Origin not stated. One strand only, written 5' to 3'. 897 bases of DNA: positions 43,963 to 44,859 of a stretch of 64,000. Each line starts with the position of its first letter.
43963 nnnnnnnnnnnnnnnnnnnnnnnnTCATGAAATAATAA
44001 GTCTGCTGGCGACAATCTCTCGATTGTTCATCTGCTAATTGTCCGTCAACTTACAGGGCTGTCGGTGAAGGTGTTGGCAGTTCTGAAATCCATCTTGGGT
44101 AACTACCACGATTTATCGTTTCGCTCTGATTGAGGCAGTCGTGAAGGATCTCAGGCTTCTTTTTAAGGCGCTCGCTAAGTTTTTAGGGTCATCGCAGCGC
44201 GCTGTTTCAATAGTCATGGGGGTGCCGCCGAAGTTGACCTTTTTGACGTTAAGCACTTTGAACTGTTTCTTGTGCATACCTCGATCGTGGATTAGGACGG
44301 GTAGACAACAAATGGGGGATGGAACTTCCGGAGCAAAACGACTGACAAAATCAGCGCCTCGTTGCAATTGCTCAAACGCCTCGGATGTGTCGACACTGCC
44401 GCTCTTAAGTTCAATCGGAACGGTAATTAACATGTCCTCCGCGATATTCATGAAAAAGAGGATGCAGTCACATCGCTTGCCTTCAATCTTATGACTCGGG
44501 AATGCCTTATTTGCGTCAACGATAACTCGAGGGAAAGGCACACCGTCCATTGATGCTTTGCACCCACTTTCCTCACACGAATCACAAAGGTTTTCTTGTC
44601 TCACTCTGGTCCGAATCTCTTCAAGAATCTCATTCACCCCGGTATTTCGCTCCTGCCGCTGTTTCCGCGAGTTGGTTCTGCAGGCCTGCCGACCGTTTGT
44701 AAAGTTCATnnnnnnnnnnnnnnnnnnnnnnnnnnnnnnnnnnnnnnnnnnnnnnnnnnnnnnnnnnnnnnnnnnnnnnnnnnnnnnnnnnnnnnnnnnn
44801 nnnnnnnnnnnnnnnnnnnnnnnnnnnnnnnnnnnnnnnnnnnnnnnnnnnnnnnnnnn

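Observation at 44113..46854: Small partner proteins: Zn-ribbon plus putative PD-(D/E)xK motif, and a re-assigned GTG start for copy 1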

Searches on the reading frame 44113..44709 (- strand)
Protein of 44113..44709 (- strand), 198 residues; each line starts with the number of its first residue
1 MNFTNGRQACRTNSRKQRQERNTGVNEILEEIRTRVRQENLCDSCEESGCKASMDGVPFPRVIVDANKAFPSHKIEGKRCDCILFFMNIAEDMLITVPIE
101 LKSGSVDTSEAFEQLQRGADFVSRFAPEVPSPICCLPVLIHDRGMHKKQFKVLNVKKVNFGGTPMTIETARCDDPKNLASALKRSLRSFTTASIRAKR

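Call 5: search_protein_families(library=pfam, proteins=[window:44113-44709:-], max_evalue=1)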
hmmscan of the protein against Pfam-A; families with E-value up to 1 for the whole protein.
window:44113-44709:- (198 aa): 1 family
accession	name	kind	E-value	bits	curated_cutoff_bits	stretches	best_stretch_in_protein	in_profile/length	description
PF04313.20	HSDR_N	-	0.015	15.6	25.1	1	75-119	123-162/198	Type I restriction enzyme R protein N terminus (HSDR_N)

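Call 6: search_protein_families(library=padloc, proteins=[window:44113-44709:-], max_evalue=1)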
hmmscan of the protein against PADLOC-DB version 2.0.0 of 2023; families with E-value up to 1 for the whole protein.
window:44113-44709:- (198 aa): 2 families
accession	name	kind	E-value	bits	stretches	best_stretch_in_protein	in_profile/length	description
PDLC04668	PDC-M47B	-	0.0035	15.1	1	65-122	61-116/186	-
PDLC04665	PDC-M47B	-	0.022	12.4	1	70-117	68-113/202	-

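Call 7: search_protein_families(library=ncbifam, proteins=[window:44113-44637:-], max_evalue=1)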
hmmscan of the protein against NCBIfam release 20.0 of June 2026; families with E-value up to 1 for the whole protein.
window:44113-44637:- (174 aa): 0 families

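Call 9: search_solved_structures(query=window:44113-44637:-, max_evalue=10)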
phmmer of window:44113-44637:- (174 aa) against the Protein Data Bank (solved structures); distinct sequences matched with E-value up to 10: 0.

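Call 11: find_homologous_proteins(query=window:44113-44637:-, max_evalue=0.01)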
Query window:44113-44637:- (174 aa): 47 proteins with E <= 0.01 among 109 candidates.
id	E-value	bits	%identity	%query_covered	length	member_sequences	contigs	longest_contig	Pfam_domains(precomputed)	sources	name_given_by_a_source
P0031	8.5e-112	388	100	100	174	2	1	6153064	-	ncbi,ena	-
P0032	1.8e-73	264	85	82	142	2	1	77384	-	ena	-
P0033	3.7e-63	230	70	91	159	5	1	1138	-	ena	-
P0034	5.9e-57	210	72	80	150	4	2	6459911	-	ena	-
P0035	1.1e-56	209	63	91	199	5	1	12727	-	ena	-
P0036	3.5e-56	207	62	94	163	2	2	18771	-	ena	-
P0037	5.5e-56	207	63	91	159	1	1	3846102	-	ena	-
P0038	1.9e-55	205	61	92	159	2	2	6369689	-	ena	-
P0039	4.4e-55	204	60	92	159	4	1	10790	-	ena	-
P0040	7.4e-55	203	62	91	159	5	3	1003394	-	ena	-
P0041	6.1e-54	200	59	94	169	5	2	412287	-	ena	-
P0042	6.7e-54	200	61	91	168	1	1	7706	-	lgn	-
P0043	4.7e-53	197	59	94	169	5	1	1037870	-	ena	-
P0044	9.6e-52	193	58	94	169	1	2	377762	-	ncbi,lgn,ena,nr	ncbi:MAG: hypothetical protein OXN17_03060 [Candidatus Poribacteria bacterium]|nr:hypothetical prote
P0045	7.3e-51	190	58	91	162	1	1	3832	-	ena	-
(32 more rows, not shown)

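Call 32: find_encoding_contigs(protein=P0031, flank=10000, max_places=3)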
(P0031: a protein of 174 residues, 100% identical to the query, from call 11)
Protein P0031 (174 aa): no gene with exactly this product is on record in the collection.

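Call 38: list_cluster_members(proteins=[P0031, P0004, P0078, P0090, P0100, P0130, P0150, P0180, P0200, P0226])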
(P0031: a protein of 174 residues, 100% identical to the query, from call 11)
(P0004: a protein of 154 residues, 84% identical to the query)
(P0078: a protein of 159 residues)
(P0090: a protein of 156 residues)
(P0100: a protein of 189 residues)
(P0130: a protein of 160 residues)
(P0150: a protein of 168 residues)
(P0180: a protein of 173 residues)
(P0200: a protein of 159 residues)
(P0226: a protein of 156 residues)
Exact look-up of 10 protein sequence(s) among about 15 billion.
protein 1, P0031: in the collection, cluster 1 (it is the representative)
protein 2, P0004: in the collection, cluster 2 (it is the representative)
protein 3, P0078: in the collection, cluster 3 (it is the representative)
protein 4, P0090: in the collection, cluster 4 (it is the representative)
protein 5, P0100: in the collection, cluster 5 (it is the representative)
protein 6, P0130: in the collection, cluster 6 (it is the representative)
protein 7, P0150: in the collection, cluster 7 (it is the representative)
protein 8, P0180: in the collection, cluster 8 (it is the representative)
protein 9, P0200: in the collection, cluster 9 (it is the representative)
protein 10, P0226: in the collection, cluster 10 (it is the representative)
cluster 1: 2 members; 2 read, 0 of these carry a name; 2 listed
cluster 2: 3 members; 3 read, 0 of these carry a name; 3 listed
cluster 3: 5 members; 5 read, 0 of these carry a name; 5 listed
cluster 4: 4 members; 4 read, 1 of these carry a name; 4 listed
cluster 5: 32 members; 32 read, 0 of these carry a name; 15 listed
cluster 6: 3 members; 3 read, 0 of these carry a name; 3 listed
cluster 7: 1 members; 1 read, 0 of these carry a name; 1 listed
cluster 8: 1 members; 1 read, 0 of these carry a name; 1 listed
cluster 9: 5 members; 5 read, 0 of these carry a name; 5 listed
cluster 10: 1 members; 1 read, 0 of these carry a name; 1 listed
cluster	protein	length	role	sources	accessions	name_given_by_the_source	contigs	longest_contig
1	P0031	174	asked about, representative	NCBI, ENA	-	-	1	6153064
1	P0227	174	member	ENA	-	-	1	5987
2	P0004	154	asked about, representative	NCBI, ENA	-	-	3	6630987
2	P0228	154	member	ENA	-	-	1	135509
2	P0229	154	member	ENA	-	-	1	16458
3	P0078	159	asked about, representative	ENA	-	-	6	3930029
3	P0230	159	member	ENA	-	-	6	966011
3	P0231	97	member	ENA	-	-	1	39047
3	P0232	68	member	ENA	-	-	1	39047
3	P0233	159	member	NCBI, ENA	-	-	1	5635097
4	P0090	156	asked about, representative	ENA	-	-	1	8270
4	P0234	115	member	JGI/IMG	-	hypothetical protein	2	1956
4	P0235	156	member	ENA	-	-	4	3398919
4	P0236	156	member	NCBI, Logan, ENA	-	-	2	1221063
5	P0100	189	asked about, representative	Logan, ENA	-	-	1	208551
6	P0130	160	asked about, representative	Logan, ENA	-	-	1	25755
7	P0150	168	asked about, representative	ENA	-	-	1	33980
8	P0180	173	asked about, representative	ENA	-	-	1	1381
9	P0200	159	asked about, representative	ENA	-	-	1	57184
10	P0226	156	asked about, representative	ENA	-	-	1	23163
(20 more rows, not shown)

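Call 65: search_dna_similar(query=window:44113-44637:-, collection=phages, mode=protein, max_evalue=10, max_rows=10)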
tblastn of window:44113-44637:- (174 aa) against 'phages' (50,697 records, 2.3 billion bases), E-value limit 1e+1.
Records with a match: 2; places in all: 2; records where one place covers at least 80% of the query: 0.
Best place of each record, by identity: <60% 2.
By first word of the organism name: Salmonella 1; Eel 1.
By host as written in the record: Salmonella paratyphi A 1; - 1.
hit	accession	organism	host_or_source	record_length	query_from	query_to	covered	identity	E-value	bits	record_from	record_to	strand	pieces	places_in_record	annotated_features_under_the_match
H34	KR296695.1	Salmonella phage 41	Salmonella paratyphi A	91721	81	153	42%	32.0%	9e+0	33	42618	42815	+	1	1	DNA inversion protein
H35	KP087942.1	Eel River basin pequenovirus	cold methane seep sediment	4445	97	171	43%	26.7%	7e+0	33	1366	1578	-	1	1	hypothetical protein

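Call 69: find_related_loci(query=A4, collection=genome_contigs, flank=8000)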
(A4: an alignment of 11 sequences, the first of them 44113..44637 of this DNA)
Query A4 (174 aa) in genome_contigs; peptide patterns used: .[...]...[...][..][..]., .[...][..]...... (x = any residue, [..] = any of these).
91 stretches matched a pattern; 35 encode a relative of the query (tblastn E <= 1e-3); 35 distinct loci.
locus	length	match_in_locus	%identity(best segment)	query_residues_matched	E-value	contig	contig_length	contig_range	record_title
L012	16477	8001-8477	64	1-160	1e-64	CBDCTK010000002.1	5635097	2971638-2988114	MAG: Candidatus Poribacteria bacterium isolate 5e1f03a3-4ce1-415a-a4c9-4ecbe52226bd genome assembly, contig: contig_2, w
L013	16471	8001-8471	63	1-158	7e-63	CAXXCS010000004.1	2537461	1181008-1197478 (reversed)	MAG: Candidatus Poribacteria bacterium isolate f2072dac-7ec4-414b-ba18-4a473c62d403 genome assembly, contig: contig_4, w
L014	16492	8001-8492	61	1-164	5e-62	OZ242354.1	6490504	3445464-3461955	MAG: Candidatus Poribacteria bacterium isolate 342ba744-3869-4f81-a489-a0f16b16fbc4 genome assembly, chromosome: 1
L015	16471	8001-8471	62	1-158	1e-59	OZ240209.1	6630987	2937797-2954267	MAG: Candidatus Poribacteria bacterium isolate 386b7814-a0df-4328-ba8d-cea90b69f229 genome assembly, chromosome: 1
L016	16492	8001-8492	58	1-164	1e-57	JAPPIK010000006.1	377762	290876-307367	MAG: Candidatus Poribacteria bacterium isolate RHO2_bin_20 NODE_21_length_377762_cov_42.274618, whole genome shotgun seq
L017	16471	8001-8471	58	1-158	2e-57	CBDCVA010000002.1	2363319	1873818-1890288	MAG: Candidatus Latescibacterota bacterium isolate bb234c53-c0f8-4b28-8135-e2c33dbce641 genome assembly, contig: contig_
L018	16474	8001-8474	55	1-159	1e-56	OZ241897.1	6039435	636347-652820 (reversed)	MAG: Acidobacteriota bacterium isolate 7b4b86e9-9a4d-44db-aaa0-056d26db6e00 genome assembly, chromosome: 1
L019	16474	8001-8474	56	1-159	2e-56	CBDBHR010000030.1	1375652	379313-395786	MAG: bacterium isolate 2d38f53d-f68d-4995-9e7e-b4655ca317ad genome assembly, contig: contig_30, whole genome shotgun seq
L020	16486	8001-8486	51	1-164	5e-49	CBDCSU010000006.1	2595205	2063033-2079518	MAG: Candidatus Latescibacterota bacterium isolate 2ecd85b3-648f-40fe-bdc7-c449d976e5a8 genome assembly, contig: contig_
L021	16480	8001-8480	50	1-159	5e-49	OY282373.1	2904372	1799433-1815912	MAG: uncultured Nitrospirales bacterium genome assembly, chromosome: 1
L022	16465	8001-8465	51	1-159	5e-49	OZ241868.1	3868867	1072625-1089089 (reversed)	MAG: Alphaproteobacteria bacterium isolate b4ae9bc1-5738-42e5-b173-7ca6ead8d003 genome assembly, chromosome: 1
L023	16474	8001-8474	51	1-159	7e-49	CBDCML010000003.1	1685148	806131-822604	MAG: Opitutales bacterium isolate e0fc1690-48a8-4d2d-90c6-43be15898d10 genome assembly, contig: contig_3, whole genome s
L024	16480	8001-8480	49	1-162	3e-48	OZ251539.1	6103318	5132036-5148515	MAG: Alphaproteobacteria bacterium isolate efdf64b3-afa9-4fb8-9792-56cfcde380f9 genome assembly, chromosome: 1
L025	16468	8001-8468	53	2-159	1e-47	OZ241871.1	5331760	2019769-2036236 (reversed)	MAG: Caldilineaceae bacterium isolate ea08df4b-e095-422e-90d1-681d82f9c982 genome assembly, chromosome: 1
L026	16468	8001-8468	49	2-158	3e-47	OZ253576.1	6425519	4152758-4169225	MAG: Vicinamibacterales bacterium isolate 6a0cd737-ee79-44fe-98ec-e457d3034484 genome assembly, chromosome: 1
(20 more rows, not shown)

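Call 92: predict_structure(alignment_id=A7)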
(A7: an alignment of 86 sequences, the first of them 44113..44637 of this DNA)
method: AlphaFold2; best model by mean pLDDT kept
length: 174 residues; sequences in the alignment: 86
mean_pLDDT: 95.2   pTM: 0.90
mean pLDDT of the five models: 95.2, 94.3, 94.1, 93.9, 91.6
residues with pLDDT >= 90: 155; 70-90: 19; 50-70: 0; < 50: 0
segments of 3 or more residues with pLDDT < 50: none
pLDDT, mean of each block of 10 residues (from residue 1): 93 98 97 97 98 98 94 97 97 98 92 95 95 97 96 97 86 82
secondary structure, 60 per line:
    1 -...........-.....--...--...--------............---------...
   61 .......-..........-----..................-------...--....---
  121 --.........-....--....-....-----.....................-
elements in order: H2-12 E21-23 E26-28 E37-41 H42-48 E58-64 E69-78 H84-101 E109-111 E114-117 H123-131 E133-136 E139-142 E144-147 H153-173

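Call 97: fold_search(model_id=the predicted structure, library=pdb)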
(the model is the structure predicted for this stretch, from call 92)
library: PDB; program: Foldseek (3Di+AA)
matches with E <= 10: 751; with E <= 0.001: 0
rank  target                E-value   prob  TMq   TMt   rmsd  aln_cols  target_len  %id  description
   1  1wtd_A                2.1e-02  0.66  0.30  0.22  14.7       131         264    8  Crystal structure of type II restrcition endonuclease, EcoO109I DNA-free form (released 2004-12-14)
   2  8vxy_A                2.6e-02  0.84  0.33  0.24   7.5       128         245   12  Structure of HamA(E138A,K140A)B-plasmid DNA complex from the Escherichia coli Hachiman defense system (released 2024-03-13)
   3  8q42_B                4.1e-02  0.63  0.37  0.18  10.9       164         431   13  Crystal structure of cA4-bound Can2 (E341A) in complex with oligo-A DNA (released 2023-11-22)
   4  8z4i_B                4.4e-02  0.60  0.29  0.16   6.1       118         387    8  crystal structure of Cdn1 in complex with cA3 (released 2026-02-04)
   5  6qnz_B                5.0e-02  0.80  0.33  0.12   4.4       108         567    9  Crystal structure of the site-specific DNA nickase N.BspD6I E418A Mutant (released 2020-03-04)
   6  1knv_B                6.0e-02  0.60  0.26  0.17   5.6        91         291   13  Bse634I restriction endonuclease (released 2002-02-27)
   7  8vx9_A                6.0e-02  0.51  0.30  0.22   7.7       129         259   14  Structure of HamAB apo complex from the Escherichia coli Hachiman defense system (released 2024-03-13)
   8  8q43_B                6.4e-02  0.63  0.35  0.17   9.0       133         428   15  Crystal structure of cA4-bound Can2 (E341A) in complex with oligo-C DNA (released 2023-11-22)
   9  1fok_A                7.3e-02  0.54  0.31  0.12   5.8       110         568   13  STRUCTURE OF RESTRICTION ENDONUCLEASE FOKI BOUND TO DNA (released 1997-12-03)
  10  8q44_A                8.3e-02  0.75  0.35  0.17   4.7       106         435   19  Crystal structure of cA4-bound Can2 (E364R) in complex with oligo-T DNA (released 2023-11-22)
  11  2fok_B                8.3e-02  0.69  0.35  0.13   4.0       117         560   13  STRUCTURE OF RESTRICTION ENDONUCLEASE FOKI (released 1998-06-17)
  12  9iac_A                8.8e-02  0.13  0.18  0.14  13.3       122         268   11  Structure of the Argonaute-associated Cas4 family protein 1 (ACE1) from Microcystis aeruginosa (MaACE1) (released 2025-04-23)
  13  1wtd_B                9.4e-02  0.30  0.31  0.23  14.6       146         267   12  Crystal structure of type II restrcition endonuclease, EcoO109I DNA-free form (released 2004-12-14)
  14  9iac_B                1.1e-01  0.35  0.18  0.13   5.1        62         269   13  Structure of the Argonaute-associated Cas4 family protein 1 (ACE1) from Microcystis aeruginosa (MaACE1) (released 2025-04-23)
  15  2fok_A                1.5e-01  0.44  0.32  0.12   5.8       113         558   15  STRUCTURE OF RESTRICTION ENDONUCLEASE FOKI (released 1998-06-17)
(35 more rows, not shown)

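Call 101: search_protein_families(library=pfam, proteins=[L016:8551-10620:+], max_evalue=0.001)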
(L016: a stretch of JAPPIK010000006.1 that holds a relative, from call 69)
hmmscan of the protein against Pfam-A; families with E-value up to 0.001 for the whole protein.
L016:8551-10620:+ (689 aa): 6 families
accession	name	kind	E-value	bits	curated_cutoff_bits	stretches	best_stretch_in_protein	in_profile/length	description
PF13361.12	UvrD_C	-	3.6e-21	76.4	25.6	1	602-677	282-348/350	UvrD-like helicase C-terminal domain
PF00580.27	UvrD-helicase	-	1e-15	58.6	23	1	232-476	2-254/271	UvrD/REP helicase N-terminal domain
PF13538.12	UvrD_C_2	-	2.6e-08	34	27.4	1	645-674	20-51/52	UvrD-like helicase C-terminal domain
PF13245.12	AAA_19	-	6.2e-08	33.3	25.1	1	244-475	11-131/134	AAA domain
PF09848.15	SLFN-g3_helicase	-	0.00021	21.1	24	0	247-296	4-53/354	Schlafen group 3, DNA/RNA helicase domain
PF13401.12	AAA_22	-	0.00046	21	27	0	396-467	51-121/130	AAA domain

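Call 102: find_related_loci(query=A4, collection=viral_contigs, flank=5000)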
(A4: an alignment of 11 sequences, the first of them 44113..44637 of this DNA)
Query A4 (174 aa) in viral_contigs; peptide patterns used: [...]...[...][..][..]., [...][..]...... (x = any residue, [..] = any of these).
52 stretches matched a pattern, but none encodes a relative of the query by tblastn (E <= 1e-3).
